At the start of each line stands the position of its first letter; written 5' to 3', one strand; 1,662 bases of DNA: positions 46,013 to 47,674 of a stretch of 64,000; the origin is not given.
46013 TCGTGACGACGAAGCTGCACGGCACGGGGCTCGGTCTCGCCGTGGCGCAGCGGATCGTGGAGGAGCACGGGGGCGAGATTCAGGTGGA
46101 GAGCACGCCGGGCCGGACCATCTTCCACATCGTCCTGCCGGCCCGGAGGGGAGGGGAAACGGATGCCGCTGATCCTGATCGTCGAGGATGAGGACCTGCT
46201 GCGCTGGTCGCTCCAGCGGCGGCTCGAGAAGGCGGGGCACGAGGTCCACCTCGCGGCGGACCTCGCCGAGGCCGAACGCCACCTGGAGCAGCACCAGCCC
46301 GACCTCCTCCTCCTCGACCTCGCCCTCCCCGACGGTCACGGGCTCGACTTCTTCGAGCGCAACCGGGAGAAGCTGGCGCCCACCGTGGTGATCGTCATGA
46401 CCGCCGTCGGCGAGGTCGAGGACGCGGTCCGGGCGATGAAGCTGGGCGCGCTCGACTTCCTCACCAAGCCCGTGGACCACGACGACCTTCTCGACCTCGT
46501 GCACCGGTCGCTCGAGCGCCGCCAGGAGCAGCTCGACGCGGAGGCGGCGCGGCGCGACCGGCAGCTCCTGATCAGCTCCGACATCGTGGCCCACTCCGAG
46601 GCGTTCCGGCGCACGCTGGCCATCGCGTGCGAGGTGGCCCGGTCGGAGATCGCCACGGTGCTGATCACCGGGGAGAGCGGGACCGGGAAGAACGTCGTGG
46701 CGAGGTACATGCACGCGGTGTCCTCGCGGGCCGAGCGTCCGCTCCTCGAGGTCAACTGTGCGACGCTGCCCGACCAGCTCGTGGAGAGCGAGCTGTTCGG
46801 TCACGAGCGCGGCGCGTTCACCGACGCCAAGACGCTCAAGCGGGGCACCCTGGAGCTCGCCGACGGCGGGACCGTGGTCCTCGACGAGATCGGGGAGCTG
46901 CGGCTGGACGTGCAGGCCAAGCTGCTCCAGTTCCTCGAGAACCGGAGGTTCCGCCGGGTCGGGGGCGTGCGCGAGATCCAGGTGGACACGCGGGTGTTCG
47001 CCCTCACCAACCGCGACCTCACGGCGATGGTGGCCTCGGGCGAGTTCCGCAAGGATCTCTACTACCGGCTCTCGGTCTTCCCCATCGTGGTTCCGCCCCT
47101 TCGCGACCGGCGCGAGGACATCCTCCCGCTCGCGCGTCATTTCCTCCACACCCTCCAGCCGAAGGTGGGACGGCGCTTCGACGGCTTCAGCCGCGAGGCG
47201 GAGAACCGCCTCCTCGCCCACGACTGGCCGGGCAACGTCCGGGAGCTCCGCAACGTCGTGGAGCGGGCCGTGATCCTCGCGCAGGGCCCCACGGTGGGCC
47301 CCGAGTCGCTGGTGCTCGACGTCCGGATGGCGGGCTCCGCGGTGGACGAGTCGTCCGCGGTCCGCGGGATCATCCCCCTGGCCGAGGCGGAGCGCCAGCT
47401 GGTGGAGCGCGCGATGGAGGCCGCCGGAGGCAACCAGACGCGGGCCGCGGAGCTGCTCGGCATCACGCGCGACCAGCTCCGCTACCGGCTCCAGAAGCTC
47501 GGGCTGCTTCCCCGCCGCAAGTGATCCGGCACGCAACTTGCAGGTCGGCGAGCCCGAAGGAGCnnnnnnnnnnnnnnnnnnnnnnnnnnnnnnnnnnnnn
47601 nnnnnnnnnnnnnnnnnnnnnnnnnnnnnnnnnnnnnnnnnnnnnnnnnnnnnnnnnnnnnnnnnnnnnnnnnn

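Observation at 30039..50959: Five near-consensus sigma-54 promoters placed exactly in front of the cytochrome-island transcription units, with the cognate NtrC-type activator encoded in the middle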

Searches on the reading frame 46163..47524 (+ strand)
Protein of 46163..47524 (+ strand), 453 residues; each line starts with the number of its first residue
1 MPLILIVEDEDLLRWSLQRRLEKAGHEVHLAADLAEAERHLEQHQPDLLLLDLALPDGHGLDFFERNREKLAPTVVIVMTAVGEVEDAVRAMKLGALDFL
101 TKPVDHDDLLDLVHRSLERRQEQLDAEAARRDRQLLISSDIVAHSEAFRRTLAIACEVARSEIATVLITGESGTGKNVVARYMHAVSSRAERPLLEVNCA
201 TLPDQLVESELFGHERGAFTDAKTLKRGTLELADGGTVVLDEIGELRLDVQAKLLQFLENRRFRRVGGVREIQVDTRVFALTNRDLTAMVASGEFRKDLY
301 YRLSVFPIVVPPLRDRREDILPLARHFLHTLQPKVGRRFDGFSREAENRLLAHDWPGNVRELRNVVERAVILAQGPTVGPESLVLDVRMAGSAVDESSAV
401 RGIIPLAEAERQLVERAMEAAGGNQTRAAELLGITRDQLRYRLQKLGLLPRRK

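Call 17: search_protein_families(library=pfam, proteins=[window:46163-47524:+], max_evalue=0.01)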
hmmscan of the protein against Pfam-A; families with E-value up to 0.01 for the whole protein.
window:46163-47524:+ (453 aa): 14 families
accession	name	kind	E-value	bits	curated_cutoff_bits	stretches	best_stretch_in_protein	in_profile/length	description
PF00158.32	Sigma54_activat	-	2.1e-62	210.2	20.2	1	141-308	1-167/168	Sigma-54 interaction domain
PF00072.30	Response_reg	-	2e-27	96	30.2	1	4-113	1-110/111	Response regulator receiver domain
PF25601.1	AAA_lid_14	-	3.7e-25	88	27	1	314-392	1-79/87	AAA+ ATPase lid domain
PF14532.12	Sigma54_activ_2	-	1.5e-18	67.8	25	1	157-313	15-138/138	Sigma-54 interaction domain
PF02954.25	HTH_8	-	6.2e-15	55.1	22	1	406-446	2-42/42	Bacterial regulatory protein, Fis family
PF07728.20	AAA_5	-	2.3e-12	47.5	22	1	166-284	2-123/139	AAA domain (dynein-related subfamily)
PF20161.5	VpsR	-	1.1e-05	25.6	23.7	1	17-113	23-120/121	VpsR domain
PF07724.20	AAA_2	-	0.00019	21.9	27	1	162-281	2-121/166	AAA domain (Cdc48 subfamily)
PF01078.27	Mg_chelatase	-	0.00028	20.8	20.3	0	154-263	13-135/207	Magnesium chelatase, subunit ChlI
PF00493.29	MCM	-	0.0012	18.4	23.3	1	160-261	55-148/224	MCM P-loop domain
PF00004.35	AAA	-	0.0042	18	21.2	0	166-284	1-110/131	ATPase family associated with various cellular activities (AAA)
PF13556.12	HTH_30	-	0.0048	17.1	27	0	420-446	10-36/59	PucR C-terminal helix-turn-helix domain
PF13518.12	HTH_28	-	0.0057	17.2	25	0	412-445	4-35/52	Helix-turn-helix domain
PF13191.12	AAA_16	-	0.0085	17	32.6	1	150-202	11-63/167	AAA ATPase domain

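Call 20: find_related_loci(query=window:46163-47524:+, collection=genome_contigs, flank=10000)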
Query window:46163-47524:+ (453 aa) in genome_contigs; peptide patterns used: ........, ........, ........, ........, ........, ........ (x = any residue, [..] = any of these).
600 stretches matched a pattern (row limit reached: there are more); 593 encode a relative of the query (tblastn E <= 1e-3); the best 80 are kept; 80 distinct loci.
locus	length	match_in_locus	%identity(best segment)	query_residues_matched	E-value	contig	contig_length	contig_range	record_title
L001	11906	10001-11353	66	1-447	0e+0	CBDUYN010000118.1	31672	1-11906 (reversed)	MAG TPA_asm: uncultured bacterium isolate SRR22302374_binner12_Refined_89 genome assembly, contig: ERZ26661914.635, whol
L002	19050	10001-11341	51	4-448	3e-132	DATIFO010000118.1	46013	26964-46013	MAG TPA_asm: Candidatus Methylomirabilis sp. isolate SMAG_U16397 k141_1407626, whole genome shotgun sequence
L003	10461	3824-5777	49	4-450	2e-126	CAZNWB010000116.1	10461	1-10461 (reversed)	MAG TPA_asm: uncultured bacterium isolate SRP119689_co1_259 genome assembly, contig: NODE_9748_length_10461_cov_7.983279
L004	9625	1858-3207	46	4-449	7e-122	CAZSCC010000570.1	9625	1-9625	MAG TPA_asm: uncultured Planctomycetales bacterium isolate binchicken_co165_127 genome assembly, contig: k141_1709618, w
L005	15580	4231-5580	44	4-451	4e-109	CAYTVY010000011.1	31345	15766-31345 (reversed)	MAG TPA_asm: uncultured Geothermobacter sp. isolate SRP216583_co2_151 genome assembly, contig: NODE_800_length_31345_cov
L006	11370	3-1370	45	1-448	7e-105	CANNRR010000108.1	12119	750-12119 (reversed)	MAG: Burkholderiales bacterium isolate RH-9nov16-185 genome assembly, contig: RH-9nov16-C-C11915, whole genome shotgun s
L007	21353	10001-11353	46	4-448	1e-103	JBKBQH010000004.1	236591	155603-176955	MAG: Thiobacillus sp. isolate 21I_052.bin.38 NODE_40_length_236591_cov_11.161141, whole genome shotgun sequence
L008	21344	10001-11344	41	4-449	1e-103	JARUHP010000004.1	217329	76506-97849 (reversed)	Deltaproteobacteria bacterium IMCC39146 NODE_4_length_217329_cov_59.328284, whole genome shotgun sequence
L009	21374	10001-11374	43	4-450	2e-103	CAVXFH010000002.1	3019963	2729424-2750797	MAG: uncultured Gammaproteobacteria bacterium isolate MFD02416.bin.1.36 genome assembly, contig: contig_444, whole genom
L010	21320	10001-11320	42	4-448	3e-103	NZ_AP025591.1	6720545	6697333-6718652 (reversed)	Anaeromyxobacter oryzae strain Red232 chromosome, complete genome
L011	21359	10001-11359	44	4-448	4e-103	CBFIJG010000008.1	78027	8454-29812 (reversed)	MAG: Planctomycetota bacterium isolate Co_bin_800_strict genome assembly, contig: Co_bin_800_strict_c8, whole genome sho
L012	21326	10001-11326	43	4-445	6e-103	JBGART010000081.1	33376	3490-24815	MAG: Myxococcaceae bacterium isolate MAG_MBR_H10.11 MBRH10-11_opera_contig_4673, whole genome shotgun sequence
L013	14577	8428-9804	43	4-448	3e-102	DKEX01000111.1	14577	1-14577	MAG TPA_asm: Firmicutes bacterium UBA6811 UBA6811_contig_31868, whole genome shotgun sequence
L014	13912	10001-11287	44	4-444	4e-102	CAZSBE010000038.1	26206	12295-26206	MAG TPA_asm: uncultured bacterium isolate binchicken_co129_897 genome assembly, contig: NODE_4993_length_26206_cov_5.787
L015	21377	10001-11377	43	1-448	2e-101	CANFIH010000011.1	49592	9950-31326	MAG: Burkholderiales bacterium isolate Jr-11may16-126 genome assembly, contig: Jr-11may16-C788-p2, whole genome shotgun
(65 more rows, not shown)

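Call 22: find_encoding_contigs(protein=window:46163-47524:+, flank=10000, max_places=6)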
Protein window:46163-47524:+ (453 aa): 3 contigs read that carry it; 3 places shown.
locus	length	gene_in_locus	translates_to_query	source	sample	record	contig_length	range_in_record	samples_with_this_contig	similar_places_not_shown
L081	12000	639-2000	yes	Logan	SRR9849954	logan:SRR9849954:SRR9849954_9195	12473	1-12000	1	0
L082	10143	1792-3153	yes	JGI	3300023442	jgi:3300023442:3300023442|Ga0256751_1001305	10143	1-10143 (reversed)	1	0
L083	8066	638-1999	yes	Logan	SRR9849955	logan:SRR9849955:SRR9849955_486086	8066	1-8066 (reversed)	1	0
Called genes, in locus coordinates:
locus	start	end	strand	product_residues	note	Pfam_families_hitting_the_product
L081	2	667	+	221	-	?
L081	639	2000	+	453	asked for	PF00072:Response_reg, PF20161:VpsR (faint), PF00158:Sigma54_activat, PF14532:Sigma54_activ_2, PF07728:AAA_5, PF25601:AAA_lid_14, PF02954:HTH_8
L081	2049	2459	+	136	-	-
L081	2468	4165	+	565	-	PF14522:Cytochrome_C7 (faint), PF22678:Cytochrom_c_NrfB-like (faint), PF09699:Paired_CXXCH_1, PF14537:Cytochrom_c3_2 (weak), PF09699:Paired_CXXCH_1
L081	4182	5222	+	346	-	PF25021:TEN_NHL (faint), PF08450:SGL (faint), PF01436:NHL (faint), PF17170:DUF5128 (faint)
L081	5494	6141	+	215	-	PF14537:Cytochrom_c3_2 (faint), PF14522:Cytochrome_C7 (faint), PF09699:Paired_CXXCH_1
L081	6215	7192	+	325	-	PF13624:SurA_N_3, PF13145:Rotamase_2, PF13616:Rotamase_3, PF00639:Rotamase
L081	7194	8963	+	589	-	-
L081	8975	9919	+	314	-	PF24684:Vgb_lyase (faint), PF01436:NHL (faint), PF08450:SGL (weak)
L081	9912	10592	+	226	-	PF14522:Cytochrome_C7 (faint), PF09699:Paired_CXXCH_1 (weak)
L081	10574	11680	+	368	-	PF14522:Cytochrome_C7 (faint), PF22678:Cytochrom_c_NrfB-like (faint), PF09699:Paired_CXXCH_1 (weak), PF14537:Cytochrom_c3_2 (faint), PF22113:Mtrc-MtrF_II-IV_dom (weak), PF09699:Paired_CXXCH_1 (weak)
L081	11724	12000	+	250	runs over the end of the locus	?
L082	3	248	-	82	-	?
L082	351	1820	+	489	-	PF21563:Mcp40H-20_sensor (weak), PF00512:HisKA, PF02518:HATPase_c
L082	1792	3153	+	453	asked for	PF00072:Response_reg, PF20161:VpsR (faint), PF00158:Sigma54_activat, PF14532:Sigma54_activ_2, PF07728:AAA_5, PF25601:AAA_lid_14, PF02954:HTH_8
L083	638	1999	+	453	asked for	PF00072:Response_reg, PF20161:VpsR (faint), PF00158:Sigma54_activat, PF14532:Sigma54_activ_2, PF07728:AAA_5, PF25601:AAA_lid_14, PF02954:HTH_8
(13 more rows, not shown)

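Call 31: find_related_loci(query=window:46163-47524:+, collection=metagenome_contigs, flank=10000)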
Query window:46163-47524:+ (453 aa) in metagenome_contigs; peptide patterns used: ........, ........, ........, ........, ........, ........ (x = any residue, [..] = any of these).
600 stretches matched a pattern (row limit reached: there are more); 593 encode a relative of the query (tblastn E <= 1e-3); the best 80 are kept; 80 distinct loci.
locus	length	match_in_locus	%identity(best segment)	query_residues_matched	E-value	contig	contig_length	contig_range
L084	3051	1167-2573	43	4-449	1e-122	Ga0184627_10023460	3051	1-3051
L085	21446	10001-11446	41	4-448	2e-112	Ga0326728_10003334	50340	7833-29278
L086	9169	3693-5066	44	4-448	1e-106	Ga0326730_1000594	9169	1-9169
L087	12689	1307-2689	44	1-448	5e-106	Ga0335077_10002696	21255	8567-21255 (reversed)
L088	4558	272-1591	43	4-448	3e-106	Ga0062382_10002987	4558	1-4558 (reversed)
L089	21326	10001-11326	44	4-445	2e-104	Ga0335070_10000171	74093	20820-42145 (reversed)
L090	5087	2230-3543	44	4-448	5e-104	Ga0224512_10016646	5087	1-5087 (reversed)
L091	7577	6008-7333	43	4-448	8e-103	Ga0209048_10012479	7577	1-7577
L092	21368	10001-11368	44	4-448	4e-103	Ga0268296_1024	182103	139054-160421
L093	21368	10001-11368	44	4-448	4e-103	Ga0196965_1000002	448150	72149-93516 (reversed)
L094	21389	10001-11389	43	2-448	3e-102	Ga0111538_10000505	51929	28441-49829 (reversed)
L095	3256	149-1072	53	141-448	2e-104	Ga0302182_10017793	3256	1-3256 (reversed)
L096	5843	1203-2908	42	4-446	2e-102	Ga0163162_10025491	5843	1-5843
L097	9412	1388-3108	41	4-446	5e-102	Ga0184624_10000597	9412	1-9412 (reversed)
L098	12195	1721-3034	43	4-448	1e-101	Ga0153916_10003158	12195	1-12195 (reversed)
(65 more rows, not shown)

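Call 50: find_homologous_proteins(query=window:46163-47524:+, max_evalue=1e-100)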
Query window:46163-47524:+ (453 aa): 1785 proteins with E <= 1e-100 among 8000 candidates; the best 120 are listed.
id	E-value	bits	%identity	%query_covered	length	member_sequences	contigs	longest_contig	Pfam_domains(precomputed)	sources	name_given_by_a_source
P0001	7.4e-288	973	100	100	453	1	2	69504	PF00158.33,PF25601.2,PF02954.26,PF14532.13,PF07728.21,PF00072.31,PF20161.6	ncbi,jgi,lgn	-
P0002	7.8e-207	706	73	99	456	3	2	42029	PF00158.33,PF25601.2,PF02954.26,PF14532.13,PF07728.21,PF00072.31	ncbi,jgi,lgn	-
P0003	1.7e-195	668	68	99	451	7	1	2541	PF00158.33,PF25601.2,PF02954.26,PF14532.13,PF07728.21,PF00072.31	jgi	jgi:DNA-binding NtrC family response regulator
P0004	3.5e-195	667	71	98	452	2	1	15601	PF00158.33,PF25601.2,PF02954.26,PF14532.13,PF07728.21,PF00072.31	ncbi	-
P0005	4.1e-195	667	69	98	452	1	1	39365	PF00158.33,PF25601.2,PF02954.26,PF14532.13,PF07728.21,PF00072.31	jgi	-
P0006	2.6e-192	658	70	98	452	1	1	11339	PF00158.33,PF25601.2,PF02954.26,PF14532.13,PF07728.21,PF00072.31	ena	-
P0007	2.4e-191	655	70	99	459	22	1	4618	PF00158.33,PF25601.2,PF02954.26,PF14532.13,PF07728.21,PF00072.31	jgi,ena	-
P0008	3.9e-191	654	68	99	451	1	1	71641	PF00158.33,PF25601.2,PF02954.26,PF14532.13,PF07728.21,PF00072.31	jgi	jgi:DNA-binding NtrC family response regulator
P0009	4.8e-191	654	68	98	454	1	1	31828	PF00158.33,PF25601.2,PF02954.26,PF14532.13,PF07728.21,PF00072.31,PF13556.13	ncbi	-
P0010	6.6e-191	653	68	98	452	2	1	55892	PF00158.33,PF25601.2,PF02954.26,PF14532.13,PF07728.21,PF00072.31,PF01078.28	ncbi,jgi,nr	ncbi:MAG: sigma-54-dependent Fis family transcriptional regulator [Acidobacteria bacterium]|nr:sigma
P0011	7.5e-191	653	70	99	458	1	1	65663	PF00158.33,PF25601.2,PF02954.26,PF14532.13,PF07728.21,PF00072.31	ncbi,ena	-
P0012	1.0e-190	653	67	99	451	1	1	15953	PF00158.33,PF25601.2,PF02954.26,PF14532.13,PF07728.21,PF00072.31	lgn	-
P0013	1.1e-190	652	68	98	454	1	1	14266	PF00158.33,PF25601.2,PF02954.26,PF14532.13,PF07728.21,PF00072.31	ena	-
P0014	2.5e-190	651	67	98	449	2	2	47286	PF00158.33,PF25601.2,PF02954.26,PF14532.13,PF07728.21,PF00072.31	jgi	-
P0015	2.8e-190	651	70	99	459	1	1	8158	PF00158.33,PF25601.2,PF02954.26,PF14532.13,PF07728.21,PF00072.31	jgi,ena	-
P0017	1.0e-189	649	67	99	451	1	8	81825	PF00158.33,PF25601.2,PF02954.26,PF14532.13,PF07728.21,PF00072.31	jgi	jgi:DNA-binding NtrC family response regulator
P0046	8.8e-186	636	67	99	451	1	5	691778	PF00158.33,PF25601.2,PF02954.26,PF14532.13,PF07728.21,PF00072.31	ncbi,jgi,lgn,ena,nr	ncbi:MAG TPA: sigma-54 dependent transcriptional regulator [Thermoanaerobaculales bacterium]|nr:sigm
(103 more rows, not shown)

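Call 51: find_encoding_contigs(protein=P0002, flank=10000, max_places=1)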
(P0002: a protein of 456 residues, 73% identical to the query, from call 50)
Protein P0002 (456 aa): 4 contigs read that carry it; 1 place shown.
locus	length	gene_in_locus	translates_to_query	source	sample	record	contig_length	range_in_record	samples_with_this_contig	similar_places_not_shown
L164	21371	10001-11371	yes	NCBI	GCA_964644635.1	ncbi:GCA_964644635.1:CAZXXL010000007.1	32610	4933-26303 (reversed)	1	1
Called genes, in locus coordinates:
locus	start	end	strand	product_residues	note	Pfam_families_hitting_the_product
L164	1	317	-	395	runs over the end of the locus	PF01590:GAF, PF13185:GAF_2, PF13487:HD_5, PF01966:HD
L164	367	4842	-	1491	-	PF09699:Paired_CXXCH_1 (faint)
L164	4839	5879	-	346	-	PF14522:Cytochrome_C7 (faint), PF14537:Cytochrom_c3_2 (faint), PF09699:Paired_CXXCH_1 (faint)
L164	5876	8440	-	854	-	PF17892:Cadherin_5 (faint), PF17963:Big_9, PF01436:NHL (faint), PF07610:DUF1573 (faint), PF12371:TMEM131_like_N (faint), PF15780:ASH (weak), PF22073:Cep192_D4 (weak), PF22544:HYDIN_VesB_CFA65-like_Ig (weak)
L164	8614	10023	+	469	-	PF00512:HisKA, PF02518:HATPase_c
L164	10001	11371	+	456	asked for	PF00072:Response_reg, PF00158:Sigma54_activat, PF14532:Sigma54_activ_2, PF07728:AAA_5, PF25601:AAA_lid_14, PF02954:HTH_8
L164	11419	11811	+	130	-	-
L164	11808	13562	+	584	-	PF14522:Cytochrome_C7 (faint), PF14537:Cytochrom_c3_2 (faint), PF09699:Paired_CXXCH_1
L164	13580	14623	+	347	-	PF08450:SGL (faint), PF25021:TEN_NHL (faint), PF01436:NHL (faint), PF17170:DUF5128 (faint)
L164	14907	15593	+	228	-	PF14537:Cytochrom_c3_2 (faint), PF14522:Cytochrome_C7 (faint), PF09699:Paired_CXXCH_1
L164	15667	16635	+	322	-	PF13624:SurA_N_3, PF13145:Rotamase_2, PF13616:Rotamase_3, PF00639:Rotamase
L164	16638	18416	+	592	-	-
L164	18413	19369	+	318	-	PF08450:SGL (faint), PF01436:NHL (faint)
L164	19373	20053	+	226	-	PF14522:Cytochrome_C7 (faint), PF09699:Paired_CXXCH_1 (weak)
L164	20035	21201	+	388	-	PF14522:Cytochrome_C7 (faint), PF09699:Paired_CXXCH_1 (weak), PF14537:Cytochrom_c3_2 (faint), PF22113:Mtrc-MtrF_II-IV_dom, PF09699:Paired_CXXCH_1 (weak)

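Call 52: find_encoding_contigs(protein=P0008, flank=10000, max_places=1)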
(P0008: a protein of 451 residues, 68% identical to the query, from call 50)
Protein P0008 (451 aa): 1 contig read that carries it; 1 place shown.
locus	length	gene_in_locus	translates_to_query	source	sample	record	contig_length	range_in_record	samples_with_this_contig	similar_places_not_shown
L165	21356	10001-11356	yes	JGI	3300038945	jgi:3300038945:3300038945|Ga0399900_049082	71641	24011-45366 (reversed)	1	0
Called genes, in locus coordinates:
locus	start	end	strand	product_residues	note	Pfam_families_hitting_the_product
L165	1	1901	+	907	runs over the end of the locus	PF00311:PEPcase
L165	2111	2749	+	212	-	PF13505:OMP_b-brl, PF03922:OmpW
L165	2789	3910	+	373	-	PF00248:Aldo_ket_red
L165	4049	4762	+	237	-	PF00702:Hydrolase, PF12710:HAD, PF13419:HAD_2, PF13242:Hydrolase_like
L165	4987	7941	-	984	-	PF22352:K319L-like_PKD (faint), PF22113:Mtrc-MtrF_II-IV_dom (faint), PF14522:Cytochrome_C7 (faint)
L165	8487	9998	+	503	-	PF21563:Mcp40H-20_sensor (faint), PF00512:HisKA, PF02518:HATPase_c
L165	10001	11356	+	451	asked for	PF00072:Response_reg, PF00158:Sigma54_activat, PF14532:Sigma54_activ_2, PF07728:AAA_5, PF25601:AAA_lid_14, PF02954:HTH_8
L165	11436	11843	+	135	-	-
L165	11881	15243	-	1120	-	PF00930:DPPIV_N (faint), PF26549:Tricorn_N, PF07676:PD40 (weak), PF26549:Tricorn_N, PF26550:Tricorn_2nd, PF14684:Tricorn_C1, PF14685:PDZ_Tricorn, PF03572:Peptidase_S41, +1 more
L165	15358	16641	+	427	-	PF03349:Toluene_X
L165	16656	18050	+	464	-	PF00657:Lipase_GDSL, PF13472:Lipase_GDSL_2 (faint)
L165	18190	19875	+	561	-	-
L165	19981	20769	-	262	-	-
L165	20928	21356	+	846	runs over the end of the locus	PF02190:LON_substr_bdg, PF00004:AAA, PF07728:AAA_5, PF22667:Lon_lid, PF05362:Lon_C, PF13541:ChlI (weak)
